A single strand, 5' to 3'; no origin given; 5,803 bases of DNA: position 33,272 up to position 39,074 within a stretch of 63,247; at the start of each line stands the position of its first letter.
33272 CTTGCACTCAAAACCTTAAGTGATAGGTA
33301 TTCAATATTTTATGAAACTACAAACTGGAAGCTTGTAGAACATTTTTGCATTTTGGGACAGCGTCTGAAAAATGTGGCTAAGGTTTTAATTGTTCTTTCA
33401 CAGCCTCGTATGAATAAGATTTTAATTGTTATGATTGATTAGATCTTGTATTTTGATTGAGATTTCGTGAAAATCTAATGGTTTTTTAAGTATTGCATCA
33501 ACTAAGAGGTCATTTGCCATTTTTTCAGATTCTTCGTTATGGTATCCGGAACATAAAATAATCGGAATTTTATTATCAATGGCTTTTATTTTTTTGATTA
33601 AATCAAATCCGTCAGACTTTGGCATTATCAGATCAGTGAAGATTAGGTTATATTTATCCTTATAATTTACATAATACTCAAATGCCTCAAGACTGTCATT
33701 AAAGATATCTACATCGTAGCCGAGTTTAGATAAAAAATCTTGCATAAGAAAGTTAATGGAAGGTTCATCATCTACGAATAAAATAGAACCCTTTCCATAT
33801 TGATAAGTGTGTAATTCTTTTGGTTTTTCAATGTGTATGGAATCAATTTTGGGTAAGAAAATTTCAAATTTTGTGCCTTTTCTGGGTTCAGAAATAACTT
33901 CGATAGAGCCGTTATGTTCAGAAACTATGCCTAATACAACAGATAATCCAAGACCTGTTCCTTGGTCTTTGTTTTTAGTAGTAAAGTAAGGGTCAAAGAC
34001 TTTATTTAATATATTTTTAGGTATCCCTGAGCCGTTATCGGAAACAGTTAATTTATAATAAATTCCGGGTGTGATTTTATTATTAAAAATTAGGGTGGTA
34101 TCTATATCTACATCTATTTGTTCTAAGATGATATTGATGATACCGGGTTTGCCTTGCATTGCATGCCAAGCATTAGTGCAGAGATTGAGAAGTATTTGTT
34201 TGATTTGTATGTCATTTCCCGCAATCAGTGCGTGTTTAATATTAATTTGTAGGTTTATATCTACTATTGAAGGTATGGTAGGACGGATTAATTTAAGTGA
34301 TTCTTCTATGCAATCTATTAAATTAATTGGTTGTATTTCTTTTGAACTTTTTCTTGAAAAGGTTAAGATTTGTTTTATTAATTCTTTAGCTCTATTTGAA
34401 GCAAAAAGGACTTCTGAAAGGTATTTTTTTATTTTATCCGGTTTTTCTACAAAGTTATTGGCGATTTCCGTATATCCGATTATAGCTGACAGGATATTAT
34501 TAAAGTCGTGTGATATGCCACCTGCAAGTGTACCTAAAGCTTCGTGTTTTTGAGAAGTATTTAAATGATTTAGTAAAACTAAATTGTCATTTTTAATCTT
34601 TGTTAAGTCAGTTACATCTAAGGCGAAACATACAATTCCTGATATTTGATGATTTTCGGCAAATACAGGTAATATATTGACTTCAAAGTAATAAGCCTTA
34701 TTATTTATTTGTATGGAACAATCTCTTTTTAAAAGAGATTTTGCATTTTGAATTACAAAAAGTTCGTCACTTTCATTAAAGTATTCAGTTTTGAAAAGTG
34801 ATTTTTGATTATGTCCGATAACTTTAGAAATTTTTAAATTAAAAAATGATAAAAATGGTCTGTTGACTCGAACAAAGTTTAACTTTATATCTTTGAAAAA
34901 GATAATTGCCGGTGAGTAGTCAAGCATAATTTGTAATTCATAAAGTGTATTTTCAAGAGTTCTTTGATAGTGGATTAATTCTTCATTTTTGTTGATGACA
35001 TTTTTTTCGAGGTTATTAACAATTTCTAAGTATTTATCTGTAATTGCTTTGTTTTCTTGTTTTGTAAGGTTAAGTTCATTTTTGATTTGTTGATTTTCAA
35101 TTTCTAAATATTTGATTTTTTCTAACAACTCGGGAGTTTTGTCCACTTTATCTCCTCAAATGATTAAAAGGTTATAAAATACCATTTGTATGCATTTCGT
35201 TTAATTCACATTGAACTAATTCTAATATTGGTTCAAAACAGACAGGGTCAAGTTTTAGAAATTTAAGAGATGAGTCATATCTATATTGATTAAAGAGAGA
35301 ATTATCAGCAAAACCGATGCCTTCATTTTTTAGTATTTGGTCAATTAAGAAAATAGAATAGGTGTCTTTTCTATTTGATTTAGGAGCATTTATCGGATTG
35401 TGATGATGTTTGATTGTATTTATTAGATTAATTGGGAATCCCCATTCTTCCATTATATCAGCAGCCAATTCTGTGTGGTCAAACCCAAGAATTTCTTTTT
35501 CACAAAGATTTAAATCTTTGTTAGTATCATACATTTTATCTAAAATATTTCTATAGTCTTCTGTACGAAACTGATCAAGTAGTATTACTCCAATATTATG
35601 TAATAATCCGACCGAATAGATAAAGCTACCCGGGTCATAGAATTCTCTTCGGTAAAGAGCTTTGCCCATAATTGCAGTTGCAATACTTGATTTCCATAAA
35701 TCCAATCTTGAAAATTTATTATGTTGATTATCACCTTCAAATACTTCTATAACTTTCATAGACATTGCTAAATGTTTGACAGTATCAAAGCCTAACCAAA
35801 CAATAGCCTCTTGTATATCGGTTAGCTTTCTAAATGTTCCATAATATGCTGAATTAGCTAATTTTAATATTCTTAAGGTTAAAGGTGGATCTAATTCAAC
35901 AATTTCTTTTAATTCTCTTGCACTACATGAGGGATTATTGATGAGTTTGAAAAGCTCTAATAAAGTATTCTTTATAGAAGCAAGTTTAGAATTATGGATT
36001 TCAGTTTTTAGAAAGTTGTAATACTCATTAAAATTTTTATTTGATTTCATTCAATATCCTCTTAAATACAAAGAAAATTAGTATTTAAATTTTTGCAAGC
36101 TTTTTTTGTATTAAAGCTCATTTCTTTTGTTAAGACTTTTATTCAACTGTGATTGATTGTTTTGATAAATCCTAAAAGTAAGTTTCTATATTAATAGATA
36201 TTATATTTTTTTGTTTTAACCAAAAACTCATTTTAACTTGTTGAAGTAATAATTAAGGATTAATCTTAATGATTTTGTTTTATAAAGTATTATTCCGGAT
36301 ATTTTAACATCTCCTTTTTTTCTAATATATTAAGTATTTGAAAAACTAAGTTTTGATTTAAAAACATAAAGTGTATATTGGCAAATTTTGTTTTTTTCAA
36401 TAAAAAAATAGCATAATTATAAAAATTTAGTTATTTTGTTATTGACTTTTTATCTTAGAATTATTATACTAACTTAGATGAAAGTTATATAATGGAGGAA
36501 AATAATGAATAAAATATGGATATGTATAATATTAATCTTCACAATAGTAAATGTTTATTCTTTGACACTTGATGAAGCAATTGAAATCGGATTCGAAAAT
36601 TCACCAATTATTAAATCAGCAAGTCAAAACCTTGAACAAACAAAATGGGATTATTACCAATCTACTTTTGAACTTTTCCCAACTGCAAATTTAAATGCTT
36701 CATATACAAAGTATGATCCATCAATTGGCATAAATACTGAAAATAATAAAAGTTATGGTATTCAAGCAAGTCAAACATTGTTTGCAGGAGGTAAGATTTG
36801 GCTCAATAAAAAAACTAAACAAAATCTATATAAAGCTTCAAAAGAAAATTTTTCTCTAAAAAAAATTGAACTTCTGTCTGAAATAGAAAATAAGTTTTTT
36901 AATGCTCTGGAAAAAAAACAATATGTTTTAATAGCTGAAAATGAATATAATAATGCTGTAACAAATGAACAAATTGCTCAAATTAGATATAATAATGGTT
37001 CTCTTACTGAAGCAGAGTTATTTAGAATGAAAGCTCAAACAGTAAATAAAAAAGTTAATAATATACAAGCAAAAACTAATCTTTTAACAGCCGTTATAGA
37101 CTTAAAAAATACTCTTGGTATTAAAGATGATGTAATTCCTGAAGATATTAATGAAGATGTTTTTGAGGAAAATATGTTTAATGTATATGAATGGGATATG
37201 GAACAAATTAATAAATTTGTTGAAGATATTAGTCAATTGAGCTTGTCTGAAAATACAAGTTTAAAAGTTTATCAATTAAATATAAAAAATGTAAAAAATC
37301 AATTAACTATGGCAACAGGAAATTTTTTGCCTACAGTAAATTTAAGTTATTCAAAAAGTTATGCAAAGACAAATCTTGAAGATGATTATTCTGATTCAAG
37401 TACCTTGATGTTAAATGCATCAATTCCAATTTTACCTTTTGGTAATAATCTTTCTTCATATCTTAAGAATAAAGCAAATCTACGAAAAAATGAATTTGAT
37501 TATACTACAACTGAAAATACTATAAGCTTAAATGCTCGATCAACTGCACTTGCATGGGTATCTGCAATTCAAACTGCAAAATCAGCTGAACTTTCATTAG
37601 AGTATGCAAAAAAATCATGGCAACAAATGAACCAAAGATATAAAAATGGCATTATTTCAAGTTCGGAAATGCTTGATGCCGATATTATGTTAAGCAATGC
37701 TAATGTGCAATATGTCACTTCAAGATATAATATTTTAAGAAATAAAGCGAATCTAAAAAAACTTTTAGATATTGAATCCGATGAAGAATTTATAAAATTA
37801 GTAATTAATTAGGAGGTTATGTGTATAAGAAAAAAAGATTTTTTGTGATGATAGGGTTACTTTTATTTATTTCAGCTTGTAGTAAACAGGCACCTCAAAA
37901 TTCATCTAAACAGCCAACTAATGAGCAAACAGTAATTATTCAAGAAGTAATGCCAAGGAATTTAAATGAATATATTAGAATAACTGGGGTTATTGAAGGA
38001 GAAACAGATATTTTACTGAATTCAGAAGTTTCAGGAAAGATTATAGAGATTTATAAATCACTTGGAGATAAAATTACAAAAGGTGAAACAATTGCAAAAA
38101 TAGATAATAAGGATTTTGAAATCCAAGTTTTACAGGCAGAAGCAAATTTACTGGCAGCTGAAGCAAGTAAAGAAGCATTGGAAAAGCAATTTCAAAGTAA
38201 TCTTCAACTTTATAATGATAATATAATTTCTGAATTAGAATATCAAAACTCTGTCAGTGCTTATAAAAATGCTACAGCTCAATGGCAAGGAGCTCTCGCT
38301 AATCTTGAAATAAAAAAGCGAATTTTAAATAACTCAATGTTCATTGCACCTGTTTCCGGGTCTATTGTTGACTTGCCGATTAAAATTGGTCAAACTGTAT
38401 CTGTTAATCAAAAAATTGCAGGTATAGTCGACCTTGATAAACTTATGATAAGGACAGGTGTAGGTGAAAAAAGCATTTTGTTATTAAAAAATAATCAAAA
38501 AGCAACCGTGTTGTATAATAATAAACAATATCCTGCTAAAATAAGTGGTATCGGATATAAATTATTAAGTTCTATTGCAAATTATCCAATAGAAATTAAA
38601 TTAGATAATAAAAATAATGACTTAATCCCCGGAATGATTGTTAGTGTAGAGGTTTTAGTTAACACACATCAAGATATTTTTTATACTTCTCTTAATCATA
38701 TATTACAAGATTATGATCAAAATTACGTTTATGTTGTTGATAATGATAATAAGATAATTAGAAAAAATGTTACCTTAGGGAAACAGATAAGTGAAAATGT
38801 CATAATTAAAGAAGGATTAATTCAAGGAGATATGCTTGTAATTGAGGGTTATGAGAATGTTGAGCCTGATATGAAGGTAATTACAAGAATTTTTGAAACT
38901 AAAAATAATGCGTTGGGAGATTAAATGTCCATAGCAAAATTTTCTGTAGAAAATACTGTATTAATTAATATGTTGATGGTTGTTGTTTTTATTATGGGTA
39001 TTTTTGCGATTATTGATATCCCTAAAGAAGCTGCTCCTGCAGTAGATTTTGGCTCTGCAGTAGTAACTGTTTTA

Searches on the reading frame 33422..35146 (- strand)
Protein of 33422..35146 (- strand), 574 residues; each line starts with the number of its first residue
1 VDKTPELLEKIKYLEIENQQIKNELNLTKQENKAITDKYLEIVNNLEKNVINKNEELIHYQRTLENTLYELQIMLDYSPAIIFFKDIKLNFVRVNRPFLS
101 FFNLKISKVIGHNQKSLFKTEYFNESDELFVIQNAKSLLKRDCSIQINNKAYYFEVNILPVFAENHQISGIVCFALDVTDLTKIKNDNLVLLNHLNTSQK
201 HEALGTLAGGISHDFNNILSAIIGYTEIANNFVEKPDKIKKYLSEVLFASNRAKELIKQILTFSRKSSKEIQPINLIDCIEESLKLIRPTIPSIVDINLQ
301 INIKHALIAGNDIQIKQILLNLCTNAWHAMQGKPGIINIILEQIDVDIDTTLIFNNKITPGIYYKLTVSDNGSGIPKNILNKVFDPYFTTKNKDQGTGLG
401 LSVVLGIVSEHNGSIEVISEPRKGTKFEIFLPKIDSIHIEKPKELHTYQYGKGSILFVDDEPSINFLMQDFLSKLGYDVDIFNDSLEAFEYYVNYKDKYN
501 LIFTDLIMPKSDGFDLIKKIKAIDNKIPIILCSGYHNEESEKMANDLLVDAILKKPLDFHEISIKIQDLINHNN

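Call 19: search_protein_families(library=pfam, proteins=[window:33422-35146:-])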
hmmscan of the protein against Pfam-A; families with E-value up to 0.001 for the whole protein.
window:33422-35146:- (574 aa): 7 families
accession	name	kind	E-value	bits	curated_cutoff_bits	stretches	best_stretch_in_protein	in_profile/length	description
PF02518.31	HATPase_c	-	7.4e-23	81.5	26.4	1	311-433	2-109/111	Histidine kinase-, DNA gyrase B-, and HSP90-like ATPase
PF00072.30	Response_reg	-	3e-19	69.6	30.2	1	455-566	1-110/111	Response regulator receiver domain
PF00512.31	HisKA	-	6.9e-11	42.5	26.9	1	204-267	2-64/66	His Kinase A (phospho-acceptor) domain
PF00989.32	PAS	-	1.6e-05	25.3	22.6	1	71-178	3-113/113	PAS fold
PF13426.13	PAS_9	-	2.7e-05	24.8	27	1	81-180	3-103/103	PAS domain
PF13596.12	PAS_10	-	0.00012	23.2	22.1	0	71-179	1-106/106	PAS domain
PF08448.16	PAS_4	-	0.00055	20.6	23.1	0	75-181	1-108/110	PAS fold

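Call 64: find_homologous_proteins(query=window:33422-35146:-, max_evalue=1e-40)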
Query window:33422-35146:- (574 aa): 7975 proteins with E <= 1e-40 among 8000 candidates; the best 120 are listed.
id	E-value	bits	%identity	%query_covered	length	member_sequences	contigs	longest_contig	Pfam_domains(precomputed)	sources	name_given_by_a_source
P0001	0.0e+0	1253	100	100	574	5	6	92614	PF13426.14,PF02518.32,PF00512.32,PF00989.32,PF00072.31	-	-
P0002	1.3e-231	789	63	100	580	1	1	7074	PF13426.14,PF08448.17,PF02518.32,PF00512.32,PF00989.32,PF00072.31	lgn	-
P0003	3.2e-185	635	53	100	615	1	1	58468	PF13426.14,PF08448.17,PF02518.32,PF00512.32,PF00072.31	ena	-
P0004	2.4e-138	481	44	96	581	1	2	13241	PF13426.14,PF08448.17,PF02518.32,PF00512.32,PF00989.32,PF00072.31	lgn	-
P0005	1.2e-137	478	43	98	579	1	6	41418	PF13426.14,PF08448.17,PF02518.32,PF00512.32,PF00989.32,PF00072.31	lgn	-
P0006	1.5e-137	478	43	98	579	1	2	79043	PF13426.14,PF08448.17,PF02518.32,PF00512.32,PF00989.32,PF00072.31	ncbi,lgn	-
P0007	2.0e-137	478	43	99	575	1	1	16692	PF08448.17,PF02518.32,PF00512.32,PF00072.31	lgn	-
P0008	2.0e-135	471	45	95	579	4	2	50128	PF13426.14,PF08448.17,PF02518.32,PF00512.32,PF00072.31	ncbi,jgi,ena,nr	ncbi:MAG TPA: ATP-binding protein [Candidatus Cloacimonadota bacterium]|nr:ATP-binding protein [Cand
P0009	1.4e-133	465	43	96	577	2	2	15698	PF13426.14,PF08448.17,PF02518.32,PF00512.32,PF00989.32,PF00072.31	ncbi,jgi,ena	-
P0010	2.0e-130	455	44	96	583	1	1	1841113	PF08448.17,PF02518.32,PF00512.32,PF00072.31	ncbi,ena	-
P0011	7.5e-120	420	39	99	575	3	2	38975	PF13596.13,PF13426.14,PF08448.17,PF02518.32,PF00512.32,PF00989.32,PF00072.31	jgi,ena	-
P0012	1.2e-118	416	39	99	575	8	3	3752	PF13596.13,PF13426.14,PF08448.17,PF02518.32,PF00512.32,PF00989.32,PF00072.31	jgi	jgi:PAS domain S-box-containing protein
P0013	6.7e-118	413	40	97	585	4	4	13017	PF13426.14,PF08448.17,PF02518.32,PF00512.32,PF00989.32,PF00072.31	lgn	-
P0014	3.4e-117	411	39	99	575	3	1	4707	PF13596.13,PF13426.14,PF08448.17,PF02518.32,PF00512.32,PF00989.32,PF00072.31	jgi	jgi:PAS domain S-box-containing protein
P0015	5.2e-114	400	46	80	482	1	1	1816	PF13426.14,PF08448.17,PF02518.32,PF00512.32,PF00989.32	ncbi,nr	ncbi:MAG TPA: ATP-binding protein, partial [Candidatus Cloacimonadota bacterium]|nr:ATP-binding prot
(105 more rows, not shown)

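Call 65: find_encoding_contigs(protein=P0002, flank=5000, max_places=3)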
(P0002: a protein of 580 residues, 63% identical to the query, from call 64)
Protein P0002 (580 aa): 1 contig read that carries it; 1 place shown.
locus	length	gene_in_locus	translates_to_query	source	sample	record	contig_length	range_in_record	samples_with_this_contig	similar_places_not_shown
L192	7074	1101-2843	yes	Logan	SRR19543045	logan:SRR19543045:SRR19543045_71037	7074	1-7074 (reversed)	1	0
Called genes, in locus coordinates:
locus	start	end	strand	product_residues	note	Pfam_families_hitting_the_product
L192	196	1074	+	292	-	PF08668:HDOD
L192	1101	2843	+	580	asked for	PF00989:PAS (weak), PF08448:PAS_4 (weak), PF13426:PAS_9, PF00512:HisKA, PF02518:HATPase_c, PF00072:Response_reg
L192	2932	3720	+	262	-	-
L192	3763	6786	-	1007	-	PF08447:PAS_3, PF00989:PAS (weak), PF13426:PAS_9, PF00989:PAS, PF08447:PAS_3, PF00512:HisKA, PF02518:HATPase_c, PF00072:Response_reg, +3 more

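Call 66: find_encoding_contigs(protein=P0003, flank=5000, max_places=3)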
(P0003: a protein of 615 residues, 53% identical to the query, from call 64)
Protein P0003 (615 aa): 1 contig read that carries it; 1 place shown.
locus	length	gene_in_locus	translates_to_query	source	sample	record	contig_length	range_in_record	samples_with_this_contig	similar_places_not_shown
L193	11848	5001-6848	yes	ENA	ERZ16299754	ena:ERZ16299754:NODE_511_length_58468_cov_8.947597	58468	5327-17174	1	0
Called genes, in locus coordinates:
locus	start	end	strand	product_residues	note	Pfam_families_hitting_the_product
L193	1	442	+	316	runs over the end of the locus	PF00005:ABC_tran, PF13304:AAA_21 (weak), PF13732:DrrA1-3_C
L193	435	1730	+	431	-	PF12698:ABC2_membrane_3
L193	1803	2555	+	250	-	PF00497:SBP_bac_3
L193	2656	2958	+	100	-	PF01740:STAS, PF13466:STAS_2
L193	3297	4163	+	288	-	PF08668:HDOD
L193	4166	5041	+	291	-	PF08668:HDOD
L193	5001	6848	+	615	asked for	PF08448:PAS_4, PF13426:PAS_9 (weak), PF00512:HisKA, PF02518:HATPase_c, PF00072:Response_reg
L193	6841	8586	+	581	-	PF07719:TPR_2 (faint), PF13424:TPR_12 (weak), PF00512:HisKA (weak), PF02518:HATPase_c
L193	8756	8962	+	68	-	PF06289:FlbD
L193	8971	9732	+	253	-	PF01618:MotA_ExbB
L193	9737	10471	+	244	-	PF13677:MotB_plug, PF00691:OmpA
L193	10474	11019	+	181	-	PF03748:FliL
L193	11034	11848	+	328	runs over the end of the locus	PF02154:FliM, PF01052:FliMN_C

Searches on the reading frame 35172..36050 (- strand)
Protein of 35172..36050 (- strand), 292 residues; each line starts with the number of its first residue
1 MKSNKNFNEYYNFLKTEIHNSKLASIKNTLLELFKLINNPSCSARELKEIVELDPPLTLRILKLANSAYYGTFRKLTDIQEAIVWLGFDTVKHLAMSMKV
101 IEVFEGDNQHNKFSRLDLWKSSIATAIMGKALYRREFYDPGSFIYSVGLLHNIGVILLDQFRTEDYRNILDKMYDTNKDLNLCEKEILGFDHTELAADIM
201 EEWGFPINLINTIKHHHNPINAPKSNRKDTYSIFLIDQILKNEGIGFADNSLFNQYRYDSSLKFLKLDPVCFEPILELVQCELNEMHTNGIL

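Call 19: search_protein_families(library=pfam, proteins=[window:35172-36050:-])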
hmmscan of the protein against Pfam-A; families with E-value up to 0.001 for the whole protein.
window:35172-36050:- (292 aa): 1 family
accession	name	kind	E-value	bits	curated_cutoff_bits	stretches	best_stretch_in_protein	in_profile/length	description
PF08668.18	HDOD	-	9.7e-49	166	22.9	1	23-219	1-196/196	HDOD domain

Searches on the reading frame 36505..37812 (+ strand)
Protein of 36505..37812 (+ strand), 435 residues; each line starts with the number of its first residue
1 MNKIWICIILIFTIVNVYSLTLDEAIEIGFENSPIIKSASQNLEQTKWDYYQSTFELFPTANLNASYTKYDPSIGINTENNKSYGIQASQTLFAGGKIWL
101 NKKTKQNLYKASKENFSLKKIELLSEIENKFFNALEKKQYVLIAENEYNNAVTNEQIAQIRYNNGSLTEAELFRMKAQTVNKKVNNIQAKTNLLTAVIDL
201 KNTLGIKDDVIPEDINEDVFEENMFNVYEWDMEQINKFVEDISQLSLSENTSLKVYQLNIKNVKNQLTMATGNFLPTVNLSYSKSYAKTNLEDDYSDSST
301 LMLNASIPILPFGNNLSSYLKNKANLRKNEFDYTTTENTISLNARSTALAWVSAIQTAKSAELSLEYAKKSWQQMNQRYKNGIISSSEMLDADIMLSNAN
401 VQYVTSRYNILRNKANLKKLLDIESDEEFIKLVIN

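Call 79: search_protein_families(library=pfam, max_evalue=0.00001, proteins=[window:36505-37812:+])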
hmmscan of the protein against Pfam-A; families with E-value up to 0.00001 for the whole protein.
window:36505-37812:+ (435 aa): 1 family
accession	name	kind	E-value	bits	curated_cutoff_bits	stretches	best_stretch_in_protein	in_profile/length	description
PF02321.23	OEP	-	4.9e-50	170.4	22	2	241-421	3-186/187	Outer membrane efflux protein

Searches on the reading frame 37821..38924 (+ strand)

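Call 79: search_protein_families(library=pfam, max_evalue=0.00001, proteins=[window:37821-38924:+])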
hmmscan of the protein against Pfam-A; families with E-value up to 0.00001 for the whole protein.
window:37821-38924:+ (367 aa): 2 families
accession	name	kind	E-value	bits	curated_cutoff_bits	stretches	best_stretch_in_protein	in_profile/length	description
PF16576.10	HlyD_D23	-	1.8e-16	60.5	30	1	48-274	2-214/214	Barrel-sandwich domain of CusB or HlyD membrane-fusion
PF13437.12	HlyD_3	-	1.8e-14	54.8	22.2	1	176-270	4-105/106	HlyD family secretion protein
